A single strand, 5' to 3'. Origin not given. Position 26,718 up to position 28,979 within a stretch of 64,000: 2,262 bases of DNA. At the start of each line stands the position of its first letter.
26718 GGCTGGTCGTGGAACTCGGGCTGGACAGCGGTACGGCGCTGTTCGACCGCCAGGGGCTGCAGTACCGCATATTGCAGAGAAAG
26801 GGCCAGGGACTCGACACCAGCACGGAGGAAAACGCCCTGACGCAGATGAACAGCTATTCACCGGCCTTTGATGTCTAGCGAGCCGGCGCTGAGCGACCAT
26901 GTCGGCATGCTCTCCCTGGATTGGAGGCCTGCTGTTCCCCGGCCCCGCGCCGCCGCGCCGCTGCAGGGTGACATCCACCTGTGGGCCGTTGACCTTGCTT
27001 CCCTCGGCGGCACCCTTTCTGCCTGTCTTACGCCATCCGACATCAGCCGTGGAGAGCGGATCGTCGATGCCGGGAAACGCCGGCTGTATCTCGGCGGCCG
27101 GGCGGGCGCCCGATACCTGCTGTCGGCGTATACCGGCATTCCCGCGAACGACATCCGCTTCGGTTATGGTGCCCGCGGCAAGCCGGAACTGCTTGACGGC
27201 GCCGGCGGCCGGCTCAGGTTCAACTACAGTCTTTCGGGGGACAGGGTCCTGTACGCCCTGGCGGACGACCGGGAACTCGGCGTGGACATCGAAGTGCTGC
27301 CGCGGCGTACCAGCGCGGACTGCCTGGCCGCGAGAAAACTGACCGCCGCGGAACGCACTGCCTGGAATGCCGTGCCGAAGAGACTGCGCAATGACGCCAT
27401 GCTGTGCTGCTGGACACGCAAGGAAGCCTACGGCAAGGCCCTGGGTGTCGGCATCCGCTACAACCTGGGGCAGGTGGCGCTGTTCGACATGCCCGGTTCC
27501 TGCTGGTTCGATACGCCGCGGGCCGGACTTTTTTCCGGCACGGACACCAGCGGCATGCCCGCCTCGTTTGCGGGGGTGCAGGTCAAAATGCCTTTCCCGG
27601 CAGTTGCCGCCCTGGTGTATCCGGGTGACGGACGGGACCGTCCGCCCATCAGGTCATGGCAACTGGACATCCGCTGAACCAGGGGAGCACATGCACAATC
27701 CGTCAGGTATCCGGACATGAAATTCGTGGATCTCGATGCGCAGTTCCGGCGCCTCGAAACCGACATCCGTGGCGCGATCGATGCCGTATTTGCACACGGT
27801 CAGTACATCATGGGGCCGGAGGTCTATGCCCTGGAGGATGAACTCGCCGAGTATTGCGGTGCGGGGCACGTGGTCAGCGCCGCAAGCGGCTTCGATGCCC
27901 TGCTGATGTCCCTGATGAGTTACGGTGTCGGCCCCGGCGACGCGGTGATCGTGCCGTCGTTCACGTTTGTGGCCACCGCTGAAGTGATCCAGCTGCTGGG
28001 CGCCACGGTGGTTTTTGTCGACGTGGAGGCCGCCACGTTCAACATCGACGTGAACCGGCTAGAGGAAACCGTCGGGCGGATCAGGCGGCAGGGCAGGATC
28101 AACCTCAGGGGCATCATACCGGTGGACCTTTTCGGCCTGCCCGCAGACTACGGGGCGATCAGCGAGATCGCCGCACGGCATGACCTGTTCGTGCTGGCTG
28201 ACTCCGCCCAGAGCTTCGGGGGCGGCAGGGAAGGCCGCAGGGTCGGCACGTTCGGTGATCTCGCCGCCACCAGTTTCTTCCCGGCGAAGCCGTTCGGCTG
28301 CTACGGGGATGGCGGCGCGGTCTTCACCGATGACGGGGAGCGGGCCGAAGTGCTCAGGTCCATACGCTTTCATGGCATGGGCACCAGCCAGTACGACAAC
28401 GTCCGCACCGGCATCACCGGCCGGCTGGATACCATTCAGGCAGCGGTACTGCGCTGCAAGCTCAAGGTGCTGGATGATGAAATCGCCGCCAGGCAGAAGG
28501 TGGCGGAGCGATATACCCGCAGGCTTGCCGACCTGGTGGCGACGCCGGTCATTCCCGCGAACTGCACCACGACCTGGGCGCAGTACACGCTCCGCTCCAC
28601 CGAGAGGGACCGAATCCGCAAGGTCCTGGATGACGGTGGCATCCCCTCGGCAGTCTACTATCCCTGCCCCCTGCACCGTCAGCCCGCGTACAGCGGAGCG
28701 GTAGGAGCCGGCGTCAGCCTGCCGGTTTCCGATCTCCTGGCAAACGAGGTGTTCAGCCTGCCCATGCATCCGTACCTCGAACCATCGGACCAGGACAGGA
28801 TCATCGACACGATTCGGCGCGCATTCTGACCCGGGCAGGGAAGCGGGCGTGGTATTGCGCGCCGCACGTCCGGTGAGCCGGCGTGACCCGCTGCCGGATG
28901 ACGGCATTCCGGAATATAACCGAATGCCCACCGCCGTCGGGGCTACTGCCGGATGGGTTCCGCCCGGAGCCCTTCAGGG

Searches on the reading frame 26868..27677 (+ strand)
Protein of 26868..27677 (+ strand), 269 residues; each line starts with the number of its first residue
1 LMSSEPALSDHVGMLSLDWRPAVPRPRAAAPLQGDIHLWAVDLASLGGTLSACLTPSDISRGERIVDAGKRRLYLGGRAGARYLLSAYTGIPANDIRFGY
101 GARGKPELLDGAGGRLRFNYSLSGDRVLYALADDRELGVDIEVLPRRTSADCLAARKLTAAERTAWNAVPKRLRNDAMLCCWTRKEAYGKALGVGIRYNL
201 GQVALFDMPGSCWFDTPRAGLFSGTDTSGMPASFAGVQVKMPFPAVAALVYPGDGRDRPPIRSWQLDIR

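Call 93: search_protein_families(library=pfam, proteins=[window:26868-27677:+], max_evalue=0.01)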
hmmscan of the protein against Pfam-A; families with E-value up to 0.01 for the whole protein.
window:26868-27677:+ (269 aa): 2 families
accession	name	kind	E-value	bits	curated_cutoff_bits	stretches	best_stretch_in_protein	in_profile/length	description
PF01648.25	ACPS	-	1.1e-11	45.2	25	1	137-201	2-72/111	4'-phosphopantetheinyl transferase superfamily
PF22624.1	AASDHPPT_N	-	0.00072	20.2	27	1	51-130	14-96/100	4'-phosphopantetheinyl transferase, N-terminal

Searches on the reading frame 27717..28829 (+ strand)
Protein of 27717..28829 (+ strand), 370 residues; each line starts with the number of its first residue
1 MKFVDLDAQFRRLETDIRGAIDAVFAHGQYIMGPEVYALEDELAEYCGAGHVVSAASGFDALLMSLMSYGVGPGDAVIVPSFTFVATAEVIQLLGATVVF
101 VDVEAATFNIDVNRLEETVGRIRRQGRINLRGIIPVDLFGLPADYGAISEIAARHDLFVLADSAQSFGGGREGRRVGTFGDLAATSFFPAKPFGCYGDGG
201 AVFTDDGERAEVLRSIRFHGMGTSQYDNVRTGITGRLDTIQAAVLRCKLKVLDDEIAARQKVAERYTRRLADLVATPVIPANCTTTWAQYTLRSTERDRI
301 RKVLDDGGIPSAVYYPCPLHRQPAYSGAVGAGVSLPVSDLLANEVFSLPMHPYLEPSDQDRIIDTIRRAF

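Call 93: search_protein_families(library=pfam, proteins=[window:27717-28829:+], max_evalue=0.01)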
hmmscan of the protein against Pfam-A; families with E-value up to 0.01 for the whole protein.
window:27717-28829:+ (370 aa): 3 families
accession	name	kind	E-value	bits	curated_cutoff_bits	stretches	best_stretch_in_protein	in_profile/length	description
PF01041.23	DegT_DnrJ_EryC1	-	2.4e-100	336.7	19.8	1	14-367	4-360/360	DegT/DnrJ/EryC1/StrS aminotransferase family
PF00155.27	Aminotran_1_2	-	2.2e-08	34.1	19.7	1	37-121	45-139/361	Aminotransferase class I and II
PF01212.27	Beta_elim_lyase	-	0.0021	17.9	27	1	23-121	21-120/288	Beta-eliminating lyase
